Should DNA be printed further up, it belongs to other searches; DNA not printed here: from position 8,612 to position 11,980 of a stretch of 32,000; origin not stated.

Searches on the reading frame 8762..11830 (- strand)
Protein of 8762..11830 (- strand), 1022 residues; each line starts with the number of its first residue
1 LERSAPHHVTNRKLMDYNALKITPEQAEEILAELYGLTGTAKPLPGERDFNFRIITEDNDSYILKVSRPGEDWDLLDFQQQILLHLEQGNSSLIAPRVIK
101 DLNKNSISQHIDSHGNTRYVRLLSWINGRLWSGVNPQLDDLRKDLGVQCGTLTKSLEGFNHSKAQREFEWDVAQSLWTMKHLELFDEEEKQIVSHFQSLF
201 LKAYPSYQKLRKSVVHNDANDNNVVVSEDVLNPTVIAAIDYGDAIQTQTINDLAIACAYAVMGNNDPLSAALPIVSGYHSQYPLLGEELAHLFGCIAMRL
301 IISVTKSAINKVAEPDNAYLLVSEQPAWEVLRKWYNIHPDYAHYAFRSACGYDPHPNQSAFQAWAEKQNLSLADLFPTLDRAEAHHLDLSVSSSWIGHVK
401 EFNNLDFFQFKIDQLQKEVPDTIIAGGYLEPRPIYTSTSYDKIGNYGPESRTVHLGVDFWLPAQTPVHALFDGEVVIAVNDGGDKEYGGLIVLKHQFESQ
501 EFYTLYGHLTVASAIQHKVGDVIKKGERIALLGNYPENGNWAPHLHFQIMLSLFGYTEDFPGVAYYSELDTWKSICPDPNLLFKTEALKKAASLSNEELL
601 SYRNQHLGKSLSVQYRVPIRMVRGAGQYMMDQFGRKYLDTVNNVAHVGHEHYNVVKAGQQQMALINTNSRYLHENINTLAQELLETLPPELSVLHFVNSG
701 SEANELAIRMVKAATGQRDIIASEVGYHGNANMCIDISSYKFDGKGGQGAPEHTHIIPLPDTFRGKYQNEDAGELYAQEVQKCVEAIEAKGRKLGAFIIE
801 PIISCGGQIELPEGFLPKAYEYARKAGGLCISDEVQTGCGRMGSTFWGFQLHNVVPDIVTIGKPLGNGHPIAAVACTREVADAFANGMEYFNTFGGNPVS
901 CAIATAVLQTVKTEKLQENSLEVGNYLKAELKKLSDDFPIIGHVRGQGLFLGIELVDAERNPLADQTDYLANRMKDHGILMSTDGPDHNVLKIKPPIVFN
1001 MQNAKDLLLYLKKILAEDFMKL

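Call 59: search_protein_families(library=pfam, proteins=[window:8762-11830:-], max_evalue=0.00001)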
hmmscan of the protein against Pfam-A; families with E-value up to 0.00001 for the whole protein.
window:8762-11830:- (1022 aa): 3 families
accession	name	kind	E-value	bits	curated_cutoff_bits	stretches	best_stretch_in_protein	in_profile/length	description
PF00202.27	Aminotran_3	-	6.2e-79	266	30.5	1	617-1015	9-403/403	Aminotransferase class-III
PF01636.29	APH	-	1.2e-17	64.9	23.2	1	41-267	2-220/239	Phosphotransferase enzyme family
PF01551.29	Peptidase_M23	-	7.1e-17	61.8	28.7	1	453-550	2-88/96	Peptidase family M23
